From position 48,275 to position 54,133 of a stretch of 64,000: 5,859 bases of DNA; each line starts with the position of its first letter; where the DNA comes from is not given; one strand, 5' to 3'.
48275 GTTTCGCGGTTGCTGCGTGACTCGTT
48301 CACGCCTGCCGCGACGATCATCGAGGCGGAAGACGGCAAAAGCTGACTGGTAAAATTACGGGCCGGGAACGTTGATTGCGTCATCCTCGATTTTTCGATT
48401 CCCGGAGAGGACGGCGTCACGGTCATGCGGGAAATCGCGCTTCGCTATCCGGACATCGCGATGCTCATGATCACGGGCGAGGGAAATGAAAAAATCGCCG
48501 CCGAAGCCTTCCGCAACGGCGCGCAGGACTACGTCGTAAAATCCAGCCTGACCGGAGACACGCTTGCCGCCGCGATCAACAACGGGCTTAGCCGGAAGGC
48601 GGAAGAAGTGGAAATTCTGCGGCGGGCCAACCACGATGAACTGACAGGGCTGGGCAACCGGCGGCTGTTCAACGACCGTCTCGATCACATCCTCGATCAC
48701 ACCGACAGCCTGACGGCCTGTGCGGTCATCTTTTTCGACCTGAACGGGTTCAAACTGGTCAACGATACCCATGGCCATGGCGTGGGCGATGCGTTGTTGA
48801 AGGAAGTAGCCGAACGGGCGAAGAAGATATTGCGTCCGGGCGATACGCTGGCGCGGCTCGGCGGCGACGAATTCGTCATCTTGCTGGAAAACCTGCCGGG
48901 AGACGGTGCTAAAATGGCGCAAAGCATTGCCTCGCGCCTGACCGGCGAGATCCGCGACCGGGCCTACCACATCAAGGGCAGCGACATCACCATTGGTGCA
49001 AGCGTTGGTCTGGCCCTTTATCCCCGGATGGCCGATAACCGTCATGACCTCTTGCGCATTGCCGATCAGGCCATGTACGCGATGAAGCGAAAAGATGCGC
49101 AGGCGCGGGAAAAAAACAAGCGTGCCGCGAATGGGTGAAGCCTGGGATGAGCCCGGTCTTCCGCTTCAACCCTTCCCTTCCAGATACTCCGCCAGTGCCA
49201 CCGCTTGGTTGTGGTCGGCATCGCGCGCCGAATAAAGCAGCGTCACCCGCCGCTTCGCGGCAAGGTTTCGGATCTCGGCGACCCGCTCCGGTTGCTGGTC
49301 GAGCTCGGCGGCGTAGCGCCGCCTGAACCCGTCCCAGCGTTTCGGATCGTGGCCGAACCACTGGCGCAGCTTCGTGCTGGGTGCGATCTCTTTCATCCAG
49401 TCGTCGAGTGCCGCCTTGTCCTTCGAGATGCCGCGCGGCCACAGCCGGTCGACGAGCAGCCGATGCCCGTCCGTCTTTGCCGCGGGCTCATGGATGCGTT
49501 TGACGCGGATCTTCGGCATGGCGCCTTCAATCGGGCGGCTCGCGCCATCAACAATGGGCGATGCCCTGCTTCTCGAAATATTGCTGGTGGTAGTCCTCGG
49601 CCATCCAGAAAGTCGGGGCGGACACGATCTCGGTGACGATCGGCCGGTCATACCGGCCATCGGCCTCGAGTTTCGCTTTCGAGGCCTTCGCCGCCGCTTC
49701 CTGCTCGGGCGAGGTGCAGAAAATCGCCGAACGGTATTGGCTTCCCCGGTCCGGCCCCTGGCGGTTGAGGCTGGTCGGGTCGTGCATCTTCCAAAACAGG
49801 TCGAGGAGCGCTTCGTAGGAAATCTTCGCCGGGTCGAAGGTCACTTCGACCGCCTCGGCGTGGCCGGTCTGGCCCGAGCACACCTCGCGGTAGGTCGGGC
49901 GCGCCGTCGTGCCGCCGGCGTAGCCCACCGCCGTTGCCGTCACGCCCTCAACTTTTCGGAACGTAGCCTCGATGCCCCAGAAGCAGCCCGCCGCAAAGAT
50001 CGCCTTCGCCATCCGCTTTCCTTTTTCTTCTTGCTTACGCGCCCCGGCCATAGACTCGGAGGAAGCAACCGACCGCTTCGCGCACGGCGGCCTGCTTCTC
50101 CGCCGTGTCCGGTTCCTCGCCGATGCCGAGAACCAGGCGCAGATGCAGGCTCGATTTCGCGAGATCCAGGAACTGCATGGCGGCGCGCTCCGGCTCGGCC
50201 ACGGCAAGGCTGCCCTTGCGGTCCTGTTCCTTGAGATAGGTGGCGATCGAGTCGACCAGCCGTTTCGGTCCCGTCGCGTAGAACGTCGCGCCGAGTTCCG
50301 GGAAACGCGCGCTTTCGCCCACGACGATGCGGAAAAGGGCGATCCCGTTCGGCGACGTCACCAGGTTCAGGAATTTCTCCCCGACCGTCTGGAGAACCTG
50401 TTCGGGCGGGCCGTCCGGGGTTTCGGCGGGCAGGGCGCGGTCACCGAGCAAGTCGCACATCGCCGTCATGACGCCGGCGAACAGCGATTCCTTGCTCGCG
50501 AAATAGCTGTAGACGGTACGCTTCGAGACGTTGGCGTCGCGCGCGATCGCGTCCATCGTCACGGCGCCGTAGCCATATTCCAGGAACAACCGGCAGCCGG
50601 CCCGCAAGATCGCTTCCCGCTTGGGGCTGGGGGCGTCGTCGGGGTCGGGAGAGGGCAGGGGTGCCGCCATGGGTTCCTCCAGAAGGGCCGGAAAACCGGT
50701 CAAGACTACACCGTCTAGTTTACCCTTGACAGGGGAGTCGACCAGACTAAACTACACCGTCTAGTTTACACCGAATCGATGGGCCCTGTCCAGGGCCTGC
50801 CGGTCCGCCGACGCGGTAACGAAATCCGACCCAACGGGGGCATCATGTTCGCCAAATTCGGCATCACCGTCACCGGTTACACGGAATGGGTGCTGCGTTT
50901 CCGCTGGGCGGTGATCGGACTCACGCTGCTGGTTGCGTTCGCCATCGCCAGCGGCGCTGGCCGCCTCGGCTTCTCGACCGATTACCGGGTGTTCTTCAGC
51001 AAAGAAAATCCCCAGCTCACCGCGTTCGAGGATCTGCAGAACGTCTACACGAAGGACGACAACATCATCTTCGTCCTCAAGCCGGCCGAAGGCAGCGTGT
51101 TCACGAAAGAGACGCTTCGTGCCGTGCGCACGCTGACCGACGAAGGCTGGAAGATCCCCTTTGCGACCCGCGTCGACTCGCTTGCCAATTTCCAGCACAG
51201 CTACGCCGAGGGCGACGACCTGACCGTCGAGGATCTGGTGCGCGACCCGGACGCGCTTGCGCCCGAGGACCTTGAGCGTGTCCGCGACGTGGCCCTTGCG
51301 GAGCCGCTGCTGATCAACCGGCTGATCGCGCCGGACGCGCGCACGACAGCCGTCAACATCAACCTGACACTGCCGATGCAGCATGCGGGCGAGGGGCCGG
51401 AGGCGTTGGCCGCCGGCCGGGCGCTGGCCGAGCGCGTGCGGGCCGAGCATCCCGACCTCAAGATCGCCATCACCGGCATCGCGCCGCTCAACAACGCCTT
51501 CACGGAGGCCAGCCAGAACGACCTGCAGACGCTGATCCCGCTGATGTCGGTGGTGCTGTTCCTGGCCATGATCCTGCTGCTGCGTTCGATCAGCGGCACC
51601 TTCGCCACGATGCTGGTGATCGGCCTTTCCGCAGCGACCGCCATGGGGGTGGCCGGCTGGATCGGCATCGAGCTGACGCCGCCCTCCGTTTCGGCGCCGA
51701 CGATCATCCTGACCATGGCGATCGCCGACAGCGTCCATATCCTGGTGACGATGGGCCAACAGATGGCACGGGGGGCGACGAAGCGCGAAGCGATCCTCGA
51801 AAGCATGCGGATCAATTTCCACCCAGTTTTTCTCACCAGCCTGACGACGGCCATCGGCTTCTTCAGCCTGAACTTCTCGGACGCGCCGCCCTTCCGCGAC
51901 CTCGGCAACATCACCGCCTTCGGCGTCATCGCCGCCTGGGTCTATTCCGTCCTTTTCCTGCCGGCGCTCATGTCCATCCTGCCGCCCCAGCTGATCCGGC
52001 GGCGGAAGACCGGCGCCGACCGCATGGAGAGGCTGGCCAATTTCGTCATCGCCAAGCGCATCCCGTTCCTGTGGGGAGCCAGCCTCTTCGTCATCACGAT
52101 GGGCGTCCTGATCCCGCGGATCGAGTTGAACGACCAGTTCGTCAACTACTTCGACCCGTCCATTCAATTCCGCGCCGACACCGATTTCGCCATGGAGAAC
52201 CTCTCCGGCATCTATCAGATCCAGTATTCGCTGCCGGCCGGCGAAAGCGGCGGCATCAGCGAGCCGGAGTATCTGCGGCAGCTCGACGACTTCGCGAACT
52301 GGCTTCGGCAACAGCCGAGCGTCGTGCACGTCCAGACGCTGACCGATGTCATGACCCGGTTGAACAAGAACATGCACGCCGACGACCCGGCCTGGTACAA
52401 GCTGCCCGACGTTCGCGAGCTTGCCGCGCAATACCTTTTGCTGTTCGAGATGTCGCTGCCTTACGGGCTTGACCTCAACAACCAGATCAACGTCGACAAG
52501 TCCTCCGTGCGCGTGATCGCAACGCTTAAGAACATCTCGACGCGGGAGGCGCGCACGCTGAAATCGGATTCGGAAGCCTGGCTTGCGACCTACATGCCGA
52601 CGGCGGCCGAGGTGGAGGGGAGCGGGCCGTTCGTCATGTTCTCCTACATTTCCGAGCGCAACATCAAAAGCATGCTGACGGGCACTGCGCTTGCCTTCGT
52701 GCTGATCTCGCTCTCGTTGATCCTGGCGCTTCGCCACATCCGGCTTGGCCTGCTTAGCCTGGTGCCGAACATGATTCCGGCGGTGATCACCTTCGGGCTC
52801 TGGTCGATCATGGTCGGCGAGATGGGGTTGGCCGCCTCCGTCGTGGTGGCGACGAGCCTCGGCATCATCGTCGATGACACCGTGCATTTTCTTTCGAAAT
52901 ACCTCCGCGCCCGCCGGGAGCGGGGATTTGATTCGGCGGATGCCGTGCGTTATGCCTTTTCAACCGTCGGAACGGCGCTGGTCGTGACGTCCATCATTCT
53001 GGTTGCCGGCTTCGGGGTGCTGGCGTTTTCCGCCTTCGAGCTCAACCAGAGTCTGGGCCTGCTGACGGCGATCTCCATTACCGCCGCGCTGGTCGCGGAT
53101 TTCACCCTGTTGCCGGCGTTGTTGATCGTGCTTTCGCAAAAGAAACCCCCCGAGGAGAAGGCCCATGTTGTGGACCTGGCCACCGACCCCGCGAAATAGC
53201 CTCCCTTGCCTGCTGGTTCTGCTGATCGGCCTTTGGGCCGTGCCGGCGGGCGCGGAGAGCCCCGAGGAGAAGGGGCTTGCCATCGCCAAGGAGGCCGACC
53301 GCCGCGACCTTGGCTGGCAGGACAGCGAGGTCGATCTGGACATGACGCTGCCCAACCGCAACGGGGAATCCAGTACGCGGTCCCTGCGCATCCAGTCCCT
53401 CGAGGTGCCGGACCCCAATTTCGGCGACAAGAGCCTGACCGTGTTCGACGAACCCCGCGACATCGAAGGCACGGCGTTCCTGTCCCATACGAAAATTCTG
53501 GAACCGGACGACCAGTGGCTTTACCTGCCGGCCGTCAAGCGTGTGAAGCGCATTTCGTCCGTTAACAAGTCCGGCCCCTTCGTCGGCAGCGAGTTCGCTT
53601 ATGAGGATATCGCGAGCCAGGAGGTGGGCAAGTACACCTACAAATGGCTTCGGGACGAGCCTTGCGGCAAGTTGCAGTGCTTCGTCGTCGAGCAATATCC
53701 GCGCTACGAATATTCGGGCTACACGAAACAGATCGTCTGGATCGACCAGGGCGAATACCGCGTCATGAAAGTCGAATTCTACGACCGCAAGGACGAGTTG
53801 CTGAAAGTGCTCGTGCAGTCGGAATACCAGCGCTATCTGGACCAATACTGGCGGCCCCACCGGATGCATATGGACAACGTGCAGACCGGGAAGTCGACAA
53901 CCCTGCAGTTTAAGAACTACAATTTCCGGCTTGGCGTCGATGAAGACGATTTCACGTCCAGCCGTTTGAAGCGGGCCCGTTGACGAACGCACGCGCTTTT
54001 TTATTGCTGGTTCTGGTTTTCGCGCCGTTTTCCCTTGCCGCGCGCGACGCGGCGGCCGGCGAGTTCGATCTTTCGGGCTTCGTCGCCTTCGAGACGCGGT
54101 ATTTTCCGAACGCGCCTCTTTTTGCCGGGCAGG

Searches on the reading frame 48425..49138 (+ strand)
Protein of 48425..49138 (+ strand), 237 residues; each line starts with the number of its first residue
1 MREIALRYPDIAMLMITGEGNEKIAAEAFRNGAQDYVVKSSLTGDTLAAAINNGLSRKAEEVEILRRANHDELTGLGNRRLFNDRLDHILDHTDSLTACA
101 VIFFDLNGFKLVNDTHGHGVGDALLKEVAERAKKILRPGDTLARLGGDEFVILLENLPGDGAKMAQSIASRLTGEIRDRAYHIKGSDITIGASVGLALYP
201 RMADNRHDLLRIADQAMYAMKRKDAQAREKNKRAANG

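Call 55: search_protein_families(library=pfam, proteins=[window:48425-49138:+], max_evalue=0.001)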
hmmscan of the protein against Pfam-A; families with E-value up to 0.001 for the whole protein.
window:48425-49138:+ (237 aa): 2 families
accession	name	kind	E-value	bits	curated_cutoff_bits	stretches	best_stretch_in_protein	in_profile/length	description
PF00990.26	GGDEF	-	4.5e-42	144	23.8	1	68-224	1-158/161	Diguanylate cyclase, GGDEF domain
PF00072.30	Response_reg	-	0.00026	21.6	30.2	1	2-49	62-108/111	Response regulator receiver domain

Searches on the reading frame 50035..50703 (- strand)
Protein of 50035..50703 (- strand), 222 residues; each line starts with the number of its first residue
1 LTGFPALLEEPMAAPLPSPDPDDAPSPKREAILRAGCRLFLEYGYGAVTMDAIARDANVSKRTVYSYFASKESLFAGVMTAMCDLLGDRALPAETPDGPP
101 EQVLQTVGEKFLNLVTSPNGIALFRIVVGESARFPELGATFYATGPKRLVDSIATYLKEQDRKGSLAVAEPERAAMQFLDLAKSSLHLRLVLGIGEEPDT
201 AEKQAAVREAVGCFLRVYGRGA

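Call 55: search_protein_families(library=pfam, proteins=[window:50035-50703:-], max_evalue=0.001)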
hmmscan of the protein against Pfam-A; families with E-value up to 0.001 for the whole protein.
window:50035-50703:- (222 aa): 2 families
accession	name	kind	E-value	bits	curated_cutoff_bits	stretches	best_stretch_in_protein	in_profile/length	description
PF14246.11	TetR_C_7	-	4.4e-37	127.1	22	1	102-220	1-119/119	AefR-like transcriptional repressor, C-terminal domain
PF00440.29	TetR_N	-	4.1e-17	62.1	24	1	32-76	1-45/47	Bacterial regulatory proteins, tetR family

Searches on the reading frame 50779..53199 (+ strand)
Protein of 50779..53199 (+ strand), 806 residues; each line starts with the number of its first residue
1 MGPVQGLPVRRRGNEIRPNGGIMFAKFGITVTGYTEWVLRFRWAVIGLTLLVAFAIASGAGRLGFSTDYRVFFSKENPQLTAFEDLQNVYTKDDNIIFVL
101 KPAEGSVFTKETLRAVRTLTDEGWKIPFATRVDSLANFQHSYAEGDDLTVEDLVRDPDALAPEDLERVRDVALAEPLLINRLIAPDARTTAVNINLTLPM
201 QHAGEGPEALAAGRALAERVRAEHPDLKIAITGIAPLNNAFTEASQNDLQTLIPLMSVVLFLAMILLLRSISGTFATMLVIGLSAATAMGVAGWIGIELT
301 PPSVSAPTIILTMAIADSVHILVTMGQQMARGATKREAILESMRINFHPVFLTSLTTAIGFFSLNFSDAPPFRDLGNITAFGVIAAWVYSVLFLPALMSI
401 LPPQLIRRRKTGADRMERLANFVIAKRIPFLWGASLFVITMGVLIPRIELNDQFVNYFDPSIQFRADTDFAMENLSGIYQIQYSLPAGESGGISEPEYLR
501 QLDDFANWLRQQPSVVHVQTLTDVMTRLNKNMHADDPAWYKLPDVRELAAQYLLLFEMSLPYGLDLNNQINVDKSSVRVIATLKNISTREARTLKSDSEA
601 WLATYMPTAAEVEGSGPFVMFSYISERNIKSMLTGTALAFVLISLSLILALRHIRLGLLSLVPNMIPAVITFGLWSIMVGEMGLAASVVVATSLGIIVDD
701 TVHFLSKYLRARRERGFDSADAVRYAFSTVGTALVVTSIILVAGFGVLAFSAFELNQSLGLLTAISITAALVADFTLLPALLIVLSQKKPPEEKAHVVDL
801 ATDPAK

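Call 55: search_protein_families(library=pfam, proteins=[window:50779-53199:+], max_evalue=0.001)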
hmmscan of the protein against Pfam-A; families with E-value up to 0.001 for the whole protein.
window:50779-53199:+ (806 aa): 4 families
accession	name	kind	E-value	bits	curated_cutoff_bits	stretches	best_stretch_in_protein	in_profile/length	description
PF03176.21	MMPL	-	9.2e-43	146.9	20.5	2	85-413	15-315/333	MMPL family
PF00873.25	ACR_tran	-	1.4e-10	40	28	2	628-794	329-499/1021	AcrB/AcrD/AcrF family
PF12349.14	Sterol-sensing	-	2.5e-09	37.6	22.3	1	274-401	9-136/153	Sterol-sensing domain of SREBP cleavage-activation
PF02460.24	Patched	-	1.4e-06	28.6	23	1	274-400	31-156/156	Patched SSD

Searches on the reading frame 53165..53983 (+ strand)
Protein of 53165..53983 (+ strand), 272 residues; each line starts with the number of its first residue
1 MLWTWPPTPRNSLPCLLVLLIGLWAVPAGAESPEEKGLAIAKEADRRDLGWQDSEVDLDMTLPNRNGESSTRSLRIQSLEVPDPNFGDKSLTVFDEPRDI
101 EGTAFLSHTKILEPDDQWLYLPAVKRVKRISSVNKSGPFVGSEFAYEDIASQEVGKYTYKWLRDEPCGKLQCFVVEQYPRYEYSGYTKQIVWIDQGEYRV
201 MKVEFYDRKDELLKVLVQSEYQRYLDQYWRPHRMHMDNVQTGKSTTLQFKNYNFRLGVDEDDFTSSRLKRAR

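Call 55: search_protein_families(library=pfam, proteins=[window:53165-53983:+], max_evalue=0.001)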
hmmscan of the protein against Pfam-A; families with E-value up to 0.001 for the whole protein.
window:53165-53983:+ (272 aa): 2 families
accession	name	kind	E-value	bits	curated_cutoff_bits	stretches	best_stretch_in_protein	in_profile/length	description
PF17131.11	LolA_like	-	4.6e-64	215.9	30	1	88-270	3-184/184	Outer membrane lipoprotein-sorting protein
PF07044.18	DUF1329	-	4e-13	49.8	23.1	2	88-148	141-206/368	Protein of unknown function (DUF1329)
